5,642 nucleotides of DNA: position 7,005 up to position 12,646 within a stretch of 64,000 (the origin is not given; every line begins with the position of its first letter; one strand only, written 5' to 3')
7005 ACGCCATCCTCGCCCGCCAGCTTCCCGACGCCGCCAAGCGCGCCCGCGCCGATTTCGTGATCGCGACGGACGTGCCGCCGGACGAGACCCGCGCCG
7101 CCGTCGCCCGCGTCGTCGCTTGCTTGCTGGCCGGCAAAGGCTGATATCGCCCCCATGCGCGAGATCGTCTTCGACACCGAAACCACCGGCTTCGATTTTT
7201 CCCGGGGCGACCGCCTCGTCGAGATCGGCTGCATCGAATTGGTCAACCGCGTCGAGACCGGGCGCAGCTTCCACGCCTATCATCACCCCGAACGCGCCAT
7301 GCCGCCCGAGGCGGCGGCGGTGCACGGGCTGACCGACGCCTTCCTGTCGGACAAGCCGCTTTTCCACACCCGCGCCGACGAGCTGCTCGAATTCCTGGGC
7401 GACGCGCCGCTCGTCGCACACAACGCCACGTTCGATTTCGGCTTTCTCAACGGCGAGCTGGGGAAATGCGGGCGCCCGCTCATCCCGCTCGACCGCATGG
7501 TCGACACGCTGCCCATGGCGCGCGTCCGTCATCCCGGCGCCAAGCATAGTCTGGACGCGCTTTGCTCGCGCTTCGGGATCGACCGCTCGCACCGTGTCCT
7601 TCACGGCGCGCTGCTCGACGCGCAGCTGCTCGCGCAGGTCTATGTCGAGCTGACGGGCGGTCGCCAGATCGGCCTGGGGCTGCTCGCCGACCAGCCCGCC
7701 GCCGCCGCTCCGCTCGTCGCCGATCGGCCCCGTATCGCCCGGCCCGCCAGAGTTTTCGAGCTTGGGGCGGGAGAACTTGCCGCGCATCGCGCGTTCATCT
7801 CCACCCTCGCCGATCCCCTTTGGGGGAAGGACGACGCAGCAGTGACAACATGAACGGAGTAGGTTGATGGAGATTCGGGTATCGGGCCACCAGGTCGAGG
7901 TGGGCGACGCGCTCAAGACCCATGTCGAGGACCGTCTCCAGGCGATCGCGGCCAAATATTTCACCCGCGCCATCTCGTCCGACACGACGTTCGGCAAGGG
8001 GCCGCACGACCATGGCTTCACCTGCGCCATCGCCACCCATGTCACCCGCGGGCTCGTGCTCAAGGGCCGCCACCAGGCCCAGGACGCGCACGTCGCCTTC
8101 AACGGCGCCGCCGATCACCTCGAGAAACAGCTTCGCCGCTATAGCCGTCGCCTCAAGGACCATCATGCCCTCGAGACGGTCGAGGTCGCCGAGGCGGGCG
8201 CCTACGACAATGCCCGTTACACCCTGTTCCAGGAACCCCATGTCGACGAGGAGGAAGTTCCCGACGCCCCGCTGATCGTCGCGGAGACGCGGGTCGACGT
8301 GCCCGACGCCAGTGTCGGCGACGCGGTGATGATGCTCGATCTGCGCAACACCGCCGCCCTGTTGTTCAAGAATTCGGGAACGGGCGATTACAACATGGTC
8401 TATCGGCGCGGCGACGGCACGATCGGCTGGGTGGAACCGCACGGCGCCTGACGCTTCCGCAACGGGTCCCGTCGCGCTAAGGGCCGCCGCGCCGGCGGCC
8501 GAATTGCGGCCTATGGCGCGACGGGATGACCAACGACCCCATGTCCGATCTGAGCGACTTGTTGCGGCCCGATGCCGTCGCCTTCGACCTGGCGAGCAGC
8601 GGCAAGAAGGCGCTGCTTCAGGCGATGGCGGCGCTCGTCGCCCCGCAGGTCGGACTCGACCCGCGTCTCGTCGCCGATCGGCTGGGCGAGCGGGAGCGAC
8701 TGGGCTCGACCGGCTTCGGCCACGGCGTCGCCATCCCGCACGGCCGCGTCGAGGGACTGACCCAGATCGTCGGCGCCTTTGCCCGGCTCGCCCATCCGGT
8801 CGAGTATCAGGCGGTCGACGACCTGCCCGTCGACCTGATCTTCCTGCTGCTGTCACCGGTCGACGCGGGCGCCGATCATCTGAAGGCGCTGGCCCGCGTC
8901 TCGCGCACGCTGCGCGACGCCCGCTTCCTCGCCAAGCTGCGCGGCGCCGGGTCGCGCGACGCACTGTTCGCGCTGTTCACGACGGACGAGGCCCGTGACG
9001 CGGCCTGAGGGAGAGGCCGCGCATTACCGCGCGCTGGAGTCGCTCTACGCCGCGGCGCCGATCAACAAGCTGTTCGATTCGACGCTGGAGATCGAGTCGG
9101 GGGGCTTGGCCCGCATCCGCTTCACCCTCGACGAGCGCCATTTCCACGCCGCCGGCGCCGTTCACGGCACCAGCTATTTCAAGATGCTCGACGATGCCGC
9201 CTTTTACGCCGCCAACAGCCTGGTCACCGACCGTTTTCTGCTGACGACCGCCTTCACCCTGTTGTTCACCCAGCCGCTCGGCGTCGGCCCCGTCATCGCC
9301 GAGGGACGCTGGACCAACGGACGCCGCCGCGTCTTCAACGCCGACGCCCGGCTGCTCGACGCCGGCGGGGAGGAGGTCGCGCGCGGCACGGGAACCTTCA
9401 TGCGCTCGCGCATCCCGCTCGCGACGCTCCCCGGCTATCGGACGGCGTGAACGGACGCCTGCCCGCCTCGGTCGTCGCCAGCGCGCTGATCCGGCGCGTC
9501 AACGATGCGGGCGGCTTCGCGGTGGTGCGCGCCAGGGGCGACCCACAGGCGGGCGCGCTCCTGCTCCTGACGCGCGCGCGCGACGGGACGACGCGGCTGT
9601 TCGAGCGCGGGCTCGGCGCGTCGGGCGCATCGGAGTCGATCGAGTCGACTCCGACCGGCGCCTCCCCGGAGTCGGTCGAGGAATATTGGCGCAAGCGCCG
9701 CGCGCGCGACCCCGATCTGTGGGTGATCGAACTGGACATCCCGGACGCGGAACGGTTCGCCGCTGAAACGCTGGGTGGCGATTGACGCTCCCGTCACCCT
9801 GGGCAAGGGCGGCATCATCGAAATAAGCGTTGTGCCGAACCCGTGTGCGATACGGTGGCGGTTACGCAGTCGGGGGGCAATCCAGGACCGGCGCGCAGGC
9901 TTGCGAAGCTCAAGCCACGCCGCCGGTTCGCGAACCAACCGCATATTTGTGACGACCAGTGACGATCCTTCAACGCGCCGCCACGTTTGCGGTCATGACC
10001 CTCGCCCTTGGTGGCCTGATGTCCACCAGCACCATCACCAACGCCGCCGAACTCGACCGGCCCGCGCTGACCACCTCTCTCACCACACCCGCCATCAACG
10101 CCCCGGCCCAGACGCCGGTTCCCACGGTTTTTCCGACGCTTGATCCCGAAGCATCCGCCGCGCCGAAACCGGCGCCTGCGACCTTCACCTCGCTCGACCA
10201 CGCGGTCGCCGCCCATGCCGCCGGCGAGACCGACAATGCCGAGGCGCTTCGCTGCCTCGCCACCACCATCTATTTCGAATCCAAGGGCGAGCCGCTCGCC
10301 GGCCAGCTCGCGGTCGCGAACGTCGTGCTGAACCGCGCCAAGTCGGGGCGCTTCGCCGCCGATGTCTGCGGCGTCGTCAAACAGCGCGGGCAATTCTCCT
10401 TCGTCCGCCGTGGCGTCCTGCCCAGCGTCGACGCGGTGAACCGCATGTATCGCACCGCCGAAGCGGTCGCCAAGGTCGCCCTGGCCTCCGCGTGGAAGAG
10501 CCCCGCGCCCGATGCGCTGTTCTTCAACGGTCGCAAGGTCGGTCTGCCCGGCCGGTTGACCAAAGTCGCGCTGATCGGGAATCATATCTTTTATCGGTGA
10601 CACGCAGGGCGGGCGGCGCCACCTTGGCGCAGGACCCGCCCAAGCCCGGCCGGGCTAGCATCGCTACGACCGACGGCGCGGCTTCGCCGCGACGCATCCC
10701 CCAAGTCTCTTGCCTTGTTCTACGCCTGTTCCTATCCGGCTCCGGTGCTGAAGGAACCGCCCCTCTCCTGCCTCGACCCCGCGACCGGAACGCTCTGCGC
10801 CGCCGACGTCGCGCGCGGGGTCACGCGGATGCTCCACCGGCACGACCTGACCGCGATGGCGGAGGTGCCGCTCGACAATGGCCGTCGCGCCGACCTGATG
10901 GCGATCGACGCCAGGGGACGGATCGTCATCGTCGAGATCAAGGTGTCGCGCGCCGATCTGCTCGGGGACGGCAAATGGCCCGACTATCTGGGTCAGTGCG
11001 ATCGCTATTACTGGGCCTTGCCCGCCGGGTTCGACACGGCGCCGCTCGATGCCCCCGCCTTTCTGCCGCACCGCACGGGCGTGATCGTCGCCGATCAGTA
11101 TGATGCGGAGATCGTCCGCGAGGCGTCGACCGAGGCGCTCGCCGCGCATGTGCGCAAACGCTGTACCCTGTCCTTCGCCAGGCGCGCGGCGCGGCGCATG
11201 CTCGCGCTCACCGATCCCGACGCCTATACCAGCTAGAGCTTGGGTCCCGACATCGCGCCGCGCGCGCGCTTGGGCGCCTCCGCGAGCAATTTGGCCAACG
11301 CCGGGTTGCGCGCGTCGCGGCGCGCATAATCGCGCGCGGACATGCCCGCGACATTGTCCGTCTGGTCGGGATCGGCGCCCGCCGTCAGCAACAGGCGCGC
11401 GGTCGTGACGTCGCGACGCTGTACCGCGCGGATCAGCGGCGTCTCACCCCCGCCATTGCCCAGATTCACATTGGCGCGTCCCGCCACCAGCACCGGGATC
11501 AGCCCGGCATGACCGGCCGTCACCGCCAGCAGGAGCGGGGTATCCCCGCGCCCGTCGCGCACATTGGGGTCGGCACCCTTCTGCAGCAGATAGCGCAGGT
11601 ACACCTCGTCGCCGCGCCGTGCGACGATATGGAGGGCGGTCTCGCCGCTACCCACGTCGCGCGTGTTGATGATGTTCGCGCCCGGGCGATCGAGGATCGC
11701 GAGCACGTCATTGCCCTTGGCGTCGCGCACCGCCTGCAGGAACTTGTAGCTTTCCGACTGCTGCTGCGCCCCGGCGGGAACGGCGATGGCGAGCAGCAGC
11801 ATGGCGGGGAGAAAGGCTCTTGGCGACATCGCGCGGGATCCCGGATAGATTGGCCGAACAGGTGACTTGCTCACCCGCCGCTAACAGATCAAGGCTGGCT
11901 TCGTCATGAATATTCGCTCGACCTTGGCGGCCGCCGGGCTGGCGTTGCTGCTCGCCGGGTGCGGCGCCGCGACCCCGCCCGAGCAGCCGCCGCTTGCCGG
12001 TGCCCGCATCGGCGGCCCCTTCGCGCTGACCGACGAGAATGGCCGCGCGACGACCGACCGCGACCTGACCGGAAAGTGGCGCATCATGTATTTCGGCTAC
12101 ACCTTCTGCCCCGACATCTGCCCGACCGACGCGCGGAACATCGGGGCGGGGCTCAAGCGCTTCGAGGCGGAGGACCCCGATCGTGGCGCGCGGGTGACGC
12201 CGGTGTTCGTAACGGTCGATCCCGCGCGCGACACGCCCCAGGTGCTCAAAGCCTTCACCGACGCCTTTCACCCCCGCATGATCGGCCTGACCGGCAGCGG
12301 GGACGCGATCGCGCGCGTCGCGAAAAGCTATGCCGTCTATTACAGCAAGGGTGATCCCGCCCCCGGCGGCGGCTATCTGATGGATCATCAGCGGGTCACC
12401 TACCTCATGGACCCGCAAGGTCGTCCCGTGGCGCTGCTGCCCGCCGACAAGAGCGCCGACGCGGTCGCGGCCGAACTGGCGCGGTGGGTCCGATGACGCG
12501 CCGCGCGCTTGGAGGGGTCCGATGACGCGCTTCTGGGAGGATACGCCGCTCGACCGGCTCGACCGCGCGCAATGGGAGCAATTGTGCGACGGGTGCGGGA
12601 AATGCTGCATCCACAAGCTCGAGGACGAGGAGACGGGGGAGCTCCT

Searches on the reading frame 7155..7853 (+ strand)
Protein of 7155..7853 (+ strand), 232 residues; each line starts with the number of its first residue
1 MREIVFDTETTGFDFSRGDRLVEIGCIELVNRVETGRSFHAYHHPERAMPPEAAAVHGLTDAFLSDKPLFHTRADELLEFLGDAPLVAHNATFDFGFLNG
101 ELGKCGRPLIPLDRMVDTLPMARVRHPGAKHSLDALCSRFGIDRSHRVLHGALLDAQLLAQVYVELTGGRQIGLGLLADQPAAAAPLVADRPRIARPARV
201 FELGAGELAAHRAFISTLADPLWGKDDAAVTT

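Call 10: search_protein_families(library=pfam, proteins=[window:7155-7853:+])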
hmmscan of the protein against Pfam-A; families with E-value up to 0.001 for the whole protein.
window:7155-7853:+ (232 aa): 2 families
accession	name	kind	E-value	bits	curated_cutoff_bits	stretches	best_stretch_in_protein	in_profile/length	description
PF00929.31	RNase_T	-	8.2e-35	121.2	24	1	4-163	1-164/164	Exonuclease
PF01612.26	DNA_pol_A_exo1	-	0.00011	22.5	23.6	0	73-140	64-127/173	3'-5' exonuclease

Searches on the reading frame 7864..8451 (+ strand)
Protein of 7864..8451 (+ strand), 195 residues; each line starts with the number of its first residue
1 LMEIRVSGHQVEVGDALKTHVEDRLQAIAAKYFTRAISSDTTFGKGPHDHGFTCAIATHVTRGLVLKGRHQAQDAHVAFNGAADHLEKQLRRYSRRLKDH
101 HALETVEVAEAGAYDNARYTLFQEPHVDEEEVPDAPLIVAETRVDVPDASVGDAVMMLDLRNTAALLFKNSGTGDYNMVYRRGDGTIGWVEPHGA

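Call 10: search_protein_families(library=pfam, proteins=[window:7864-8451:+])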
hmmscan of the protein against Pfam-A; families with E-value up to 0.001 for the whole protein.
window:7864-8451:+ (195 aa): 2 families
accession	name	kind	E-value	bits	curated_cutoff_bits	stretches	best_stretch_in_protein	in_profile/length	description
PF02482.25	Ribosomal_S30AE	-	7.3e-18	65.5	23.7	1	4-98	1-88/88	Sigma 54 modulation protein / S30EA ribosomal protein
PF16321.10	Ribosom_S30AE_C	-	3e-14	52.9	25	1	135-188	3-56/57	Sigma 54 modulation/S30EA ribosomal protein C terminus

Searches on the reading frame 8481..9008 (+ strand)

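Call 38: search_protein_families(library=pfam, proteins=[window:8481-9008:+], max_evalue=0.00001)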
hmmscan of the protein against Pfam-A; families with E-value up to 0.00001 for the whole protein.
window:8481-9008:+ (175 aa): 1 family
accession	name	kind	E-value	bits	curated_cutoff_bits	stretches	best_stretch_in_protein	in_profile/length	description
PF00359.27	PTS_EIIA_2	-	1e-26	94.1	27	1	27-166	2-141/144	Phosphoenolpyruvate-dependent sugar phosphotransferase system, EIIA 2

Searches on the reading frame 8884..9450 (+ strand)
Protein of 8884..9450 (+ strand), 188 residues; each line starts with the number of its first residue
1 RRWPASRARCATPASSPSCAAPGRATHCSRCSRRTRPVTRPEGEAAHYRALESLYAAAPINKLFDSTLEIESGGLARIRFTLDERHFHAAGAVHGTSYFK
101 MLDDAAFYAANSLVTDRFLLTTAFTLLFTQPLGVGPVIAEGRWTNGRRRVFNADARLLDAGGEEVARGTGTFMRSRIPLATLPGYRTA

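Call 38: search_protein_families(library=pfam, proteins=[window:8884-9450:+], max_evalue=0.00001)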
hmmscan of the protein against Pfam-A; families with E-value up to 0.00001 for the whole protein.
window:8884-9450:+ (188 aa): 1 family
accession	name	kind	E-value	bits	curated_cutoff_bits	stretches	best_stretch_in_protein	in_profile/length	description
PF03061.28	4HBT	-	1.2e-07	32.4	20.6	1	91-165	2-78/79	Thioesterase superfamily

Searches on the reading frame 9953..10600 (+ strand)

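Call 38: search_protein_families(library=pfam, proteins=[window:9953-10600:+], max_evalue=0.00001)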
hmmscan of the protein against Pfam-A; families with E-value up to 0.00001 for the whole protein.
window:9953-10600:+ (215 aa): 1 family
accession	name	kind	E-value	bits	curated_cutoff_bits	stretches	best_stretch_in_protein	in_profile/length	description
PF07486.17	Hydrolase_2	-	8e-21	75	27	1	112-214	1-100/100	Cell Wall Hydrolase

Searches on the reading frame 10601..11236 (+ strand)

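Call 38: search_protein_families(library=pfam, proteins=[window:10601-11236:+], max_evalue=0.00001)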
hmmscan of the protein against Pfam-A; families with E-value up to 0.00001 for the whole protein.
window:10601-11236:+ (211 aa): 1 family
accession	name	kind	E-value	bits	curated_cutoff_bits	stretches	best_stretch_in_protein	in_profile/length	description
PF06319.18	MmcB-like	-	5.2e-38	130.5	22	1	67-205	14-146/148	DNA repair protein MmcB-like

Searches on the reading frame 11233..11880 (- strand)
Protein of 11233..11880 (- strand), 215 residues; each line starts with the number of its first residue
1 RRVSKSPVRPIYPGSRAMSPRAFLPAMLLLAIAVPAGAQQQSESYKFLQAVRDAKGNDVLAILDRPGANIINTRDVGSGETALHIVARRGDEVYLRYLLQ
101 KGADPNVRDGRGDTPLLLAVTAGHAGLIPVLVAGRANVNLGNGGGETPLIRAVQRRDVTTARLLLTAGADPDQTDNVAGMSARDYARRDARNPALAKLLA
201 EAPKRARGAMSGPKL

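Call 38: search_protein_families(library=pfam, proteins=[window:11233-11880:-], max_evalue=0.00001)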
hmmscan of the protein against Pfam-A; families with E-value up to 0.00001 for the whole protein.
window:11233-11880:- (215 aa): 5 families
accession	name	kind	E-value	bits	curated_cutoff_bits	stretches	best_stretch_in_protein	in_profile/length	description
PF12796.13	Ank_2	-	4e-29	101.5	27.3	2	96-175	14-90/90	Ankyrin repeats (3 copies)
PF00023.36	Ank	-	1.1e-20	73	21.1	1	79-109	2-32/33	Ankyrin repeat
PF13857.12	Ank_5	-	4.8e-20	71.9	27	1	98-152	1-56/56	Ankyrin repeats (many copies)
PF13637.12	Ank_4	-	5.2e-17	62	22.7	1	95-131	13-49/50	Ankyrin repeats (many copies)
PF13606.12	Ank_3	-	1.2e-12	47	22.3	0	79-107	2-30/30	Ankyrin repeat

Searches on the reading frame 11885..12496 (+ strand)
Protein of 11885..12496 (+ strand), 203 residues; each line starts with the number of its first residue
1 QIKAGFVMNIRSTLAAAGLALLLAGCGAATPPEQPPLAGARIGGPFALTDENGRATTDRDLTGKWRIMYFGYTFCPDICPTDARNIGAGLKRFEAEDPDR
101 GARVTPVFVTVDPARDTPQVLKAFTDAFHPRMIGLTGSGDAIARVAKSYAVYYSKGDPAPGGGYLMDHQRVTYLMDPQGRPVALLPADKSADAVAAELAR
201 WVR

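Call 38: search_protein_families(library=pfam, proteins=[window:11885-12496:+], max_evalue=0.00001)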
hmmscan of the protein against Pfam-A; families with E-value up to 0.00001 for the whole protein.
window:11885-12496:+ (203 aa): 1 family
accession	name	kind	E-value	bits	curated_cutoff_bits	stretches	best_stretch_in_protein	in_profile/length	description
PF02630.20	SCO1-SenC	-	7.7e-46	155.8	22.8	1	43-180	1-133/134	SCO1/SenC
